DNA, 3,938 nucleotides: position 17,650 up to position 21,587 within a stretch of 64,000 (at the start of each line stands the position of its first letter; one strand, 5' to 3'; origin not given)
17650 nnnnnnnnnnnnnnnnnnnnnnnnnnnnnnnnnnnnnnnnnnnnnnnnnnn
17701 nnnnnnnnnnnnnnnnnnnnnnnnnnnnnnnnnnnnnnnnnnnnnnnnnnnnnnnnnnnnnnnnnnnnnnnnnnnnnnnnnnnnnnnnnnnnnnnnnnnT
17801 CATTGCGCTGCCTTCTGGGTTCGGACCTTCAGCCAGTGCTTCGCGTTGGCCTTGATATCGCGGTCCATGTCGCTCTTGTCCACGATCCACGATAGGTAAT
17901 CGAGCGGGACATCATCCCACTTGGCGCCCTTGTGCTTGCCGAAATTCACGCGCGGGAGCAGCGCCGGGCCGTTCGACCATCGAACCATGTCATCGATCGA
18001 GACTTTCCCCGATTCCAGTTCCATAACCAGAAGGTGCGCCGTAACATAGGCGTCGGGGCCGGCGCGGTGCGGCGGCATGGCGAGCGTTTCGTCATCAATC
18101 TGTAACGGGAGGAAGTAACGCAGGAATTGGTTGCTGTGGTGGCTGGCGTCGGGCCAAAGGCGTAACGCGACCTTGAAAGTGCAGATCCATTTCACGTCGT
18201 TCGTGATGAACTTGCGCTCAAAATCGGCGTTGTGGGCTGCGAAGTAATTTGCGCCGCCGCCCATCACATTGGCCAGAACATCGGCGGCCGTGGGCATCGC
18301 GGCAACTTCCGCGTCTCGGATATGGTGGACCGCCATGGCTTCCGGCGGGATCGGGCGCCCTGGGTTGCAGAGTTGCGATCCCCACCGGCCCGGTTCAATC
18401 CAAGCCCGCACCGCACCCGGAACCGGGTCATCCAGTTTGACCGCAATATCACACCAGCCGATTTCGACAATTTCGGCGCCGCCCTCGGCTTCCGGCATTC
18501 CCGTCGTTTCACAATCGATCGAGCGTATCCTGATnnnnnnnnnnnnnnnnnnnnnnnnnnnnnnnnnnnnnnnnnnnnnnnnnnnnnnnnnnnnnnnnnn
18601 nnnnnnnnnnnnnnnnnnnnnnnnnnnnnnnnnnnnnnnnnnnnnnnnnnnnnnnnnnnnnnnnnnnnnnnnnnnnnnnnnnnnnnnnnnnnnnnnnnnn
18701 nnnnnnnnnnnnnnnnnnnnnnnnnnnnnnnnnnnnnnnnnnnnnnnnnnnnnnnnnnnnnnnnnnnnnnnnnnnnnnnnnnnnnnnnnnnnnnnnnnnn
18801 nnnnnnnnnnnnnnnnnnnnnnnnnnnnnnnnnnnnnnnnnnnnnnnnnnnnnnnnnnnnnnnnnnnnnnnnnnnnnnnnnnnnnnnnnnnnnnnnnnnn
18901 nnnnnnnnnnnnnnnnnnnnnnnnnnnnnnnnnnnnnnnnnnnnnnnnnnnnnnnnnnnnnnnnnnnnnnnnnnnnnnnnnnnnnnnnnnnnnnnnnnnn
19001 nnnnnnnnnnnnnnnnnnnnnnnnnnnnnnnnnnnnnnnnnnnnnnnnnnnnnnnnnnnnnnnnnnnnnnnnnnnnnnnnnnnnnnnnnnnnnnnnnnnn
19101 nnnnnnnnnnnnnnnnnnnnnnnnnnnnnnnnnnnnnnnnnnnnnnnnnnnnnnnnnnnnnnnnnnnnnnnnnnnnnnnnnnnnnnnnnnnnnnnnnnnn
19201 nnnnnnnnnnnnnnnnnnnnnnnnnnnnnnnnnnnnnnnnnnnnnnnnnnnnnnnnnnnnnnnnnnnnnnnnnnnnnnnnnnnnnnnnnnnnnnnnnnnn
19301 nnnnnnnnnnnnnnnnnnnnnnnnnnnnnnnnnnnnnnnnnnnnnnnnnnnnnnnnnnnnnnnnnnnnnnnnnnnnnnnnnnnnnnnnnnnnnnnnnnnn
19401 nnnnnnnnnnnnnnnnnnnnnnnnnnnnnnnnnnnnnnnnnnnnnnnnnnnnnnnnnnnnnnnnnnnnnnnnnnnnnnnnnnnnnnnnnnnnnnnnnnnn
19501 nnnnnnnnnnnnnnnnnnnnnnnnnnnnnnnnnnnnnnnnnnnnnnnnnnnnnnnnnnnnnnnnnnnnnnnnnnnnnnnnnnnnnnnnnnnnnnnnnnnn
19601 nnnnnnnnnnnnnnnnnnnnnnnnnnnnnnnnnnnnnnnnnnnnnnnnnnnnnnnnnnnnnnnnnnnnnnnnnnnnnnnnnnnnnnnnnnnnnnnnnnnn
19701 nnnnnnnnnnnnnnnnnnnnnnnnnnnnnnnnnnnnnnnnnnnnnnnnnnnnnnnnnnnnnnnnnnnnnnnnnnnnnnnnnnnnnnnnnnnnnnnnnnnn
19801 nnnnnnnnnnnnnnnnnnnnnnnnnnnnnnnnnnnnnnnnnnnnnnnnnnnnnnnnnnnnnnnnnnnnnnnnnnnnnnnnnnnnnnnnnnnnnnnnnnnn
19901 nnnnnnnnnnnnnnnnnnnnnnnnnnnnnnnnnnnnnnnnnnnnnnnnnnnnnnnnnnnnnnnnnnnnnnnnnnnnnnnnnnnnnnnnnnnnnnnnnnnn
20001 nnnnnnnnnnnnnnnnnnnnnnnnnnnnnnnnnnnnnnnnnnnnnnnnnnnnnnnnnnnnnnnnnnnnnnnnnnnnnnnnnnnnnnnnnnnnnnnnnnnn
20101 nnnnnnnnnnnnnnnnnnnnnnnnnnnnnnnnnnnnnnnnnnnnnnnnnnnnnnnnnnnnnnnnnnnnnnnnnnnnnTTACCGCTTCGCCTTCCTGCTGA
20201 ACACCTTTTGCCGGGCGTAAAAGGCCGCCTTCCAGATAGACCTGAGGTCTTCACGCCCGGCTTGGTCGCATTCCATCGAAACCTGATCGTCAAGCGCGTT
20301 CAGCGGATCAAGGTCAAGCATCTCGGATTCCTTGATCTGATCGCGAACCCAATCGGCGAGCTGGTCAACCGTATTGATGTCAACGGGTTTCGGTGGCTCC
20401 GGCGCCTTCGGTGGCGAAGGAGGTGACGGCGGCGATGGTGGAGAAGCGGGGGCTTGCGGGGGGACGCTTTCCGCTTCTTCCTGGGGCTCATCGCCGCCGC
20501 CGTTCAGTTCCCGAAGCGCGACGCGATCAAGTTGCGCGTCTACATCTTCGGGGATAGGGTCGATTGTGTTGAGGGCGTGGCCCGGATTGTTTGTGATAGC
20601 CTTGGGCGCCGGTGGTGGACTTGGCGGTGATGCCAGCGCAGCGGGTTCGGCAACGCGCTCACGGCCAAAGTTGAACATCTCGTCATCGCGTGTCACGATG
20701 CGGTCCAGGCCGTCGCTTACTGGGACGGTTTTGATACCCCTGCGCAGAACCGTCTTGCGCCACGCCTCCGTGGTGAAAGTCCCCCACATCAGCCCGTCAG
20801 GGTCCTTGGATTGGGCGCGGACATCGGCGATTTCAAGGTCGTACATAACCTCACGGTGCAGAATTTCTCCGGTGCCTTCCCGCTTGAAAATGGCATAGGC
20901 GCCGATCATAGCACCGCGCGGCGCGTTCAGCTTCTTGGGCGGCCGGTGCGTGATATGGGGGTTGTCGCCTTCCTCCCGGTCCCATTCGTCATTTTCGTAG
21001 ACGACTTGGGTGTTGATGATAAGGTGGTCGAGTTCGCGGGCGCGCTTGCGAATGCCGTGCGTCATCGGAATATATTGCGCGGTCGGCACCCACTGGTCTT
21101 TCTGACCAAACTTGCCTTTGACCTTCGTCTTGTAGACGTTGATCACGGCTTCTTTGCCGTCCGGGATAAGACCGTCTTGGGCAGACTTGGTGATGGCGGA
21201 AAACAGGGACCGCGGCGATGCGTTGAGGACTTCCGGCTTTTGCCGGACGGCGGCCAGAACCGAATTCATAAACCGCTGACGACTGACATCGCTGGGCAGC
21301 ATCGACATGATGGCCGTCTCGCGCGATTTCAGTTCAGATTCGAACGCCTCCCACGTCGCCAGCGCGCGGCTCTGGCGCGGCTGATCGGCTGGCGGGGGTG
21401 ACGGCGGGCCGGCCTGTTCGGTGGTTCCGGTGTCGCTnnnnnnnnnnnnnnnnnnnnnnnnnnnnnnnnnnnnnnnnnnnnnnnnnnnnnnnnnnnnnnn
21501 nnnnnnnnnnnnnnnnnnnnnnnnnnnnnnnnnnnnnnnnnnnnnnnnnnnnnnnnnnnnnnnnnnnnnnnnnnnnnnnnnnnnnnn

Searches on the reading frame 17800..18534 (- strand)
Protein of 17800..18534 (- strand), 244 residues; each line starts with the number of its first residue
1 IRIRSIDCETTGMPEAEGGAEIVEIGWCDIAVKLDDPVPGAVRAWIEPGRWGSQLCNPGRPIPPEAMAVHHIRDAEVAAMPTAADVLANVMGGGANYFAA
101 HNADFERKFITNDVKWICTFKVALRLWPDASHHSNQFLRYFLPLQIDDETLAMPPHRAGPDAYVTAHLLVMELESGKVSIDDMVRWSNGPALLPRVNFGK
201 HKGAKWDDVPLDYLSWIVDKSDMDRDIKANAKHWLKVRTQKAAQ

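Call 74: search_protein_families(library=pfam, proteins=[window:17800-18534:-], max_evalue=0.01)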
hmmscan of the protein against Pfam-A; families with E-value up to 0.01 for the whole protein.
window:17800-18534:- (244 aa): 1 family
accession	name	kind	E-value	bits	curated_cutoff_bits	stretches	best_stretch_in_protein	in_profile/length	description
PF00929.31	RNase_T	-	4e-09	37.7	24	1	6-168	3-163/164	Exonuclease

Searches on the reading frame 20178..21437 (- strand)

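Call 14: search_protein_families(library=phrogs, proteins=[window:20178-21437:-], max_evalue=0.001)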
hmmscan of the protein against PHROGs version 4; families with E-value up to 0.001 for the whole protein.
window:20178-21437:- (419 aa): 2 families
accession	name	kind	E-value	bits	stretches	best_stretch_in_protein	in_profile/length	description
phrog_148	-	DNA, RNA and nucleotide metabolism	2.7e-40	140.1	1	34-258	31-243/387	RecT-like ssDNA annealing protein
phrog_34786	-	unknown function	7.6e-05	23.8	1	39-94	38-93/116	-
